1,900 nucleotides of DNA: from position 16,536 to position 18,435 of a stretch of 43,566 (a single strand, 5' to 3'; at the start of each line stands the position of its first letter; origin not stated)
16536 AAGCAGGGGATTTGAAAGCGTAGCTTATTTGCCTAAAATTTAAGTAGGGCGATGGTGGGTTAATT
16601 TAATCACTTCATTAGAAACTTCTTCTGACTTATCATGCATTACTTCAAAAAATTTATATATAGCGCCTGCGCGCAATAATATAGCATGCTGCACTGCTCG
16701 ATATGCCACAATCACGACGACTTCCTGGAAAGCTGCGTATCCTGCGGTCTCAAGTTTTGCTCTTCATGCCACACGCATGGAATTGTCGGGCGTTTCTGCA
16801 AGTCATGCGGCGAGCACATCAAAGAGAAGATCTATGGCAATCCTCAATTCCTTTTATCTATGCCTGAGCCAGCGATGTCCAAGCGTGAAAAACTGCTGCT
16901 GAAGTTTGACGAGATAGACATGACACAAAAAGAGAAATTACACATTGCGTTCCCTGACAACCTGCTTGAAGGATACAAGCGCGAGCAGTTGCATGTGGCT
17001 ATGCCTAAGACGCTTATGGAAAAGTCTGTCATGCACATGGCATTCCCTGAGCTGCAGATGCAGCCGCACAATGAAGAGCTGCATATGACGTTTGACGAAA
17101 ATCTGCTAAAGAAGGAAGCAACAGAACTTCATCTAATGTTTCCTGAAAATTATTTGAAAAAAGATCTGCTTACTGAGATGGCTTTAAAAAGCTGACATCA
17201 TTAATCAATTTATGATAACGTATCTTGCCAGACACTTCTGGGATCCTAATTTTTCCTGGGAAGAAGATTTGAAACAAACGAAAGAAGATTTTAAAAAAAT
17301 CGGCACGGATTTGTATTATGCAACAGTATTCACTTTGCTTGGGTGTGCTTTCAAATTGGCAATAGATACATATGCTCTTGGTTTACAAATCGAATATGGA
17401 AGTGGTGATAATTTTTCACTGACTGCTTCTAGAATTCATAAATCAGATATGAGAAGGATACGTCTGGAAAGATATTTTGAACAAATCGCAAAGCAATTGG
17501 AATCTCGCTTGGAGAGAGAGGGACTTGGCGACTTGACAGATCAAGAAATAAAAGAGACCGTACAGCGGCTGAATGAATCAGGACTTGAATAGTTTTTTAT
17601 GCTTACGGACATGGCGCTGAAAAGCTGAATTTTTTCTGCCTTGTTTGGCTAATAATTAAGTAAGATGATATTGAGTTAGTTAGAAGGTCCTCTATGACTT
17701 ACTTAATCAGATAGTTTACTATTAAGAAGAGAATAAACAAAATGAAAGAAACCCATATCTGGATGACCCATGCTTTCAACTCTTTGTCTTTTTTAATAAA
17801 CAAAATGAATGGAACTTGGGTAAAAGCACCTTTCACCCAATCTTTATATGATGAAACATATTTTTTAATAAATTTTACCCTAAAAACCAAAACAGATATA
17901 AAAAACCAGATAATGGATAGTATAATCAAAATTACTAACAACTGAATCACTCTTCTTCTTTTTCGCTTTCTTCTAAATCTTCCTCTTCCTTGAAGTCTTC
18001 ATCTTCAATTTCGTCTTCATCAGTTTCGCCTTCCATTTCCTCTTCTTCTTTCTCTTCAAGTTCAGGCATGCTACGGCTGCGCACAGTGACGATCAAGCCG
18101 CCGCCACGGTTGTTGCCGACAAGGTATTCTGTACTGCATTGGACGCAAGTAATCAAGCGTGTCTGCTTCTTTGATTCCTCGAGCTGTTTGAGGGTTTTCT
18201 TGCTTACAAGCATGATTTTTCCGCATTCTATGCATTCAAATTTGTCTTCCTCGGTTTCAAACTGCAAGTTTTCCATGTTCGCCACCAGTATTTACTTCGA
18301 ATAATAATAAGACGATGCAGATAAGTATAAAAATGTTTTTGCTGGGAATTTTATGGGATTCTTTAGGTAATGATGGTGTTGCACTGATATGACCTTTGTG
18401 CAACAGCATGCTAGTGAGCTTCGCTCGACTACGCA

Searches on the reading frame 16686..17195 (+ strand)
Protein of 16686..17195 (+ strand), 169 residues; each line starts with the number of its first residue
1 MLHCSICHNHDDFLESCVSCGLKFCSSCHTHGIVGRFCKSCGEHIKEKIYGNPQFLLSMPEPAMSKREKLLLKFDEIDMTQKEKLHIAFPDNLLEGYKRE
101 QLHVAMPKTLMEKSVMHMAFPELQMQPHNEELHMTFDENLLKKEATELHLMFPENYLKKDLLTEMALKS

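Call 12: search_protein_families(library=pfam, proteins=[window:16686-17195:+], max_evalue=0.001)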
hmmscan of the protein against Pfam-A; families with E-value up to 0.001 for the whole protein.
window:16686-17195:+ (169 aa): 0 families

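Call 33: search_protein_families(library=pfam, proteins=[window:16686-17195:+], max_evalue=1)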
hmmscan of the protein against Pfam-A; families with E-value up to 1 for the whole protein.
window:16686-17195:+ (169 aa): 4 families
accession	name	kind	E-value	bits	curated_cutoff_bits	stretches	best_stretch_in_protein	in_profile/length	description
PF09334.17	tRNA-synt_1g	-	0.028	13.6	20.1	1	7-82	123-196/391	tRNA synthetases class I (M)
PF24899.1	UBA_DHX29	-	0.048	13.9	27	1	95-137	12-54/55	ATP-dependent RNA helicase DHX29, UBA domain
PF14445.12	Prok-RING_2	-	0.27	11.9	22.4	1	4-46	10-52/56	Prokaryotic RING finger family 2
PF18912.6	DZR_2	-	0.28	11.5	27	1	3-48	9-49/56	Double zinc ribbon domain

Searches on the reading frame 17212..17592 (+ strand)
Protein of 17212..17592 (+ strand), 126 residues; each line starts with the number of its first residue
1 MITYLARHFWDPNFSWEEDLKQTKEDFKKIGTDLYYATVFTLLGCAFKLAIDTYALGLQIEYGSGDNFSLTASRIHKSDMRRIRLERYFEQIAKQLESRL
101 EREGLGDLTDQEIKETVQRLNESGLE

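Call 33: search_protein_families(library=pfam, proteins=[window:17212-17592:+], max_evalue=1)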
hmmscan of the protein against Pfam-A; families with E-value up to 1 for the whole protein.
window:17212-17592:+ (126 aa): 1 family
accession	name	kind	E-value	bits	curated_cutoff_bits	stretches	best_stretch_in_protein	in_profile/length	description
PF07766.19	LETM1_RBD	-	0.21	11.6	25.3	1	74-116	144-185/229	LETM1-like, RBD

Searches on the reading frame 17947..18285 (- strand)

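Call 33: search_protein_families(library=pfam, proteins=[window:17947-18285:-], max_evalue=1)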
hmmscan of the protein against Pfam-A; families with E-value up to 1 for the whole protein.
window:17947-18285:- (112 aa): 8 families
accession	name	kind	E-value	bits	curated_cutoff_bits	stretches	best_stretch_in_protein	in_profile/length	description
PF23455.1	DUF7129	-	0.025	14.8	30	1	10-25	6-21/45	Domain of unknown function (DUF7129)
PF01363.27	FYVE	-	0.032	14.8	27.8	1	8-53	17-64/67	FYVE zinc finger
PF13717.11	Zn_ribbon_4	-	0.041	14.3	30.3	0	45-56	3-14/36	zinc-ribbon domain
PF22289.1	DmmA-like_C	-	0.09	13.2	27.4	0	39-56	13-30/44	Dimethylamine monooxygenase subunit DmmA-like, C-terminal domain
PF01485.27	IBR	-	0.12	12.9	24.3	1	7-54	10-51/65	IBR domain, a half RING-finger domain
PF09538.15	FYDLN_acid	-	0.17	13.1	23.9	1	45-108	27-82/105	Protein of unknown function (FYDLN_acid)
PF13465.12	zf-H2C2_2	-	0.2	12.6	40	1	10-23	9-22/26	Zinc-finger double domain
PF12226.14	Astro_capsid_p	-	0.86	9.1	25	1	75-111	241-279/363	Turkey astrovirus capsid protein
